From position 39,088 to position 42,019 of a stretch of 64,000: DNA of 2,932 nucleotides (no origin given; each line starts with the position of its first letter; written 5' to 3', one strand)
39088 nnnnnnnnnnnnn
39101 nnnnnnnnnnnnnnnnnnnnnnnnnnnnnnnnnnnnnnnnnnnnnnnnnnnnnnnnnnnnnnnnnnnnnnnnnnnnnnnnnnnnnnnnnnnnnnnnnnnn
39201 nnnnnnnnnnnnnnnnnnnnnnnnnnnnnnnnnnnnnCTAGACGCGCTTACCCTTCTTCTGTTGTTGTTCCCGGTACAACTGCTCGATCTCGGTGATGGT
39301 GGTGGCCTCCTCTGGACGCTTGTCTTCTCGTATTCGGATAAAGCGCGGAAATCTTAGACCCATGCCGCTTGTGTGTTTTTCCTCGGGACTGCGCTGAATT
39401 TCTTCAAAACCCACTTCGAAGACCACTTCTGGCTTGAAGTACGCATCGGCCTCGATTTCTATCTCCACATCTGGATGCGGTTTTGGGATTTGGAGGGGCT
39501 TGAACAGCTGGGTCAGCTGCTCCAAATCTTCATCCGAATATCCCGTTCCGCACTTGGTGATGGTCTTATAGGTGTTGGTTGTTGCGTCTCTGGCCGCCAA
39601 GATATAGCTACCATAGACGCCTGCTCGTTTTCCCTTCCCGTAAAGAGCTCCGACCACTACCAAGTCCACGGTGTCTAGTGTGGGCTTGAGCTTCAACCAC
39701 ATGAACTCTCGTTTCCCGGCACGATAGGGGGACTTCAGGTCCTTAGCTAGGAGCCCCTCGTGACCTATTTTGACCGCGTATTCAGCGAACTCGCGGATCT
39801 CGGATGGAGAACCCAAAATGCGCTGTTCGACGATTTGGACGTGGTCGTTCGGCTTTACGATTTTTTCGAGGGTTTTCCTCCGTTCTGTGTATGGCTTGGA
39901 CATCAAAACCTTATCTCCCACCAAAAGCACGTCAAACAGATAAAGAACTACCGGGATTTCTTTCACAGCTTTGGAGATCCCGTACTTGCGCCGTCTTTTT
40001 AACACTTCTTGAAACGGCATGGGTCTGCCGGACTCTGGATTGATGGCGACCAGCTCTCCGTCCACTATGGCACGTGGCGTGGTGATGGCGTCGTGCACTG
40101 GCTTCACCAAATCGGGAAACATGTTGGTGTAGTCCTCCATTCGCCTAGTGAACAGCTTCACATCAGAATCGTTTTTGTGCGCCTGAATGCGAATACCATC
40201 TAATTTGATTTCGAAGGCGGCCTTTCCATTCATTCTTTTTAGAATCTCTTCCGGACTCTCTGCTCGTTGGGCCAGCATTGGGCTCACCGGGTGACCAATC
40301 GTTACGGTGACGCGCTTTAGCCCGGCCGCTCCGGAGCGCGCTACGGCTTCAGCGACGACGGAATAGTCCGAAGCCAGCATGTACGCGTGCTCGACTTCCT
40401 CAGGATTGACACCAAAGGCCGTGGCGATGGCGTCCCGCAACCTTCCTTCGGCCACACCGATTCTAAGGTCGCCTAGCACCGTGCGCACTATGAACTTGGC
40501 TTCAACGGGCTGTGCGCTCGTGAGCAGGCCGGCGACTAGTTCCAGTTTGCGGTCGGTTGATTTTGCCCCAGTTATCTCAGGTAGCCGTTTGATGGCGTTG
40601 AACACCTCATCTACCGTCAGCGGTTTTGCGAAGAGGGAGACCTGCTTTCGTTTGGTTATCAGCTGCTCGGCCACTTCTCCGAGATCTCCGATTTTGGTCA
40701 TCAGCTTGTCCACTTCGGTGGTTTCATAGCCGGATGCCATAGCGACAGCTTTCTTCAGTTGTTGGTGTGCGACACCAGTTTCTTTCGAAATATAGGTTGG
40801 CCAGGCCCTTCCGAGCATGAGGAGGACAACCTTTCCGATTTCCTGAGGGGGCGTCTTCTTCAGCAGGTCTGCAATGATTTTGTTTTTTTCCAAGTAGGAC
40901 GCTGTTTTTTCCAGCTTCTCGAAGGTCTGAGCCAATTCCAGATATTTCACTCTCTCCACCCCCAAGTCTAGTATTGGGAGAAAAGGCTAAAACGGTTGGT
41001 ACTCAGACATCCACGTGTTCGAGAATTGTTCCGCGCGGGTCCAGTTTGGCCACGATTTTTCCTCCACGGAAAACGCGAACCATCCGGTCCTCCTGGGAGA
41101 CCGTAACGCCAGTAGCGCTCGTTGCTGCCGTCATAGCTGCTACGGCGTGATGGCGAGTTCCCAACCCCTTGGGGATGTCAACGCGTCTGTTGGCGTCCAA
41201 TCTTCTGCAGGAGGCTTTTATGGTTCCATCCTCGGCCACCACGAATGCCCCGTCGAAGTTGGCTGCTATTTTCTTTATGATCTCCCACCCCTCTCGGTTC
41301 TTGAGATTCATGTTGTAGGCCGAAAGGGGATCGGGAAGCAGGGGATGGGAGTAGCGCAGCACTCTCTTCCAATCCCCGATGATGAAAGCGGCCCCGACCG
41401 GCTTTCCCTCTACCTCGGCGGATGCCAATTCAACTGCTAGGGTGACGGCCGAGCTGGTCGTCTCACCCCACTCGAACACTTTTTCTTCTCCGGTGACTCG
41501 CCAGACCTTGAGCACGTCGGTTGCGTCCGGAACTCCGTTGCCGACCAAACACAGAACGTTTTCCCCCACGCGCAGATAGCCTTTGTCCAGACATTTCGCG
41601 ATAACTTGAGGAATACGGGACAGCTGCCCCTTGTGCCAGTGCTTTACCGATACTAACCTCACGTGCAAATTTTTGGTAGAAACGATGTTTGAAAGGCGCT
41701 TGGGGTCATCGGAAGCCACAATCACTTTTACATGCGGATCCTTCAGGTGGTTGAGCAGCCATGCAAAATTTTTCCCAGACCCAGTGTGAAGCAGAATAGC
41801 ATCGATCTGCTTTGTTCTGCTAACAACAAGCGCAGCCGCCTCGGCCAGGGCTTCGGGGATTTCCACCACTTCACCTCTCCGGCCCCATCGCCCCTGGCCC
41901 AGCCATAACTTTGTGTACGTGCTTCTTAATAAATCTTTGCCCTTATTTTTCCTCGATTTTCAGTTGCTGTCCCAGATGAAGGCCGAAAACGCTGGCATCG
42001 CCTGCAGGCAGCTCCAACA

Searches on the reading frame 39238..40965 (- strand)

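Call 43: search_protein_families(library=pfam, proteins=[window:39238-40965:-], max_evalue=0.01)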
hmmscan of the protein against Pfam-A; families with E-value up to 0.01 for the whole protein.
window:39238-40965:- (575 aa): 3 families
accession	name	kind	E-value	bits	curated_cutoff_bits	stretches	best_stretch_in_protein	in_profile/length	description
PF01068.26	DNA_ligase_A_M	-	4.4e-58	196.8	26.2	1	229-427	1-204/204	ATP dependent DNA ligase domain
PF04675.19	DNA_ligase_A_N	-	2e-41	142.5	24.6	1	8-181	2-174/174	DNA ligase N terminus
PF04679.21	DNA_ligase_A_C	-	1.8e-23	83.2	27.5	1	447-549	1-94/94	ATP dependent DNA ligase C terminal region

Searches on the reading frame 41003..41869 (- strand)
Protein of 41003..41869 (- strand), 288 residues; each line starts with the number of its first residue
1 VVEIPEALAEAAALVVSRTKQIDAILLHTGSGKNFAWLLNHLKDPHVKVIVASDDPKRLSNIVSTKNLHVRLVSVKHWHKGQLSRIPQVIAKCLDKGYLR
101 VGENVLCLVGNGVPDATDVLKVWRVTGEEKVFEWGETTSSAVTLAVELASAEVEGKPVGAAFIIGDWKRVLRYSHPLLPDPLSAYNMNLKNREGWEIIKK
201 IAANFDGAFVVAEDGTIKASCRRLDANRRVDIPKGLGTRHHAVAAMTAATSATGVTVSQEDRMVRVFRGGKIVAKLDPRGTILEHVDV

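Call 43: search_protein_families(library=pfam, proteins=[window:41003-41869:-], max_evalue=0.01)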
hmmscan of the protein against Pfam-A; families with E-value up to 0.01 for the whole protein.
window:41003-41869:- (288 aa): 2 families
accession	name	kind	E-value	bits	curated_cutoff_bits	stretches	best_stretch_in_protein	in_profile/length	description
PF02457.21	DAC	-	5.2e-18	65.2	27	1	149-271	3-118/119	DisA bacterial checkpoint controller nucleotide-binding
PF02887.21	PK_C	-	3.3e-05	24.4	28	1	6-122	1-113/114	Pyruvate kinase, alpha/beta domain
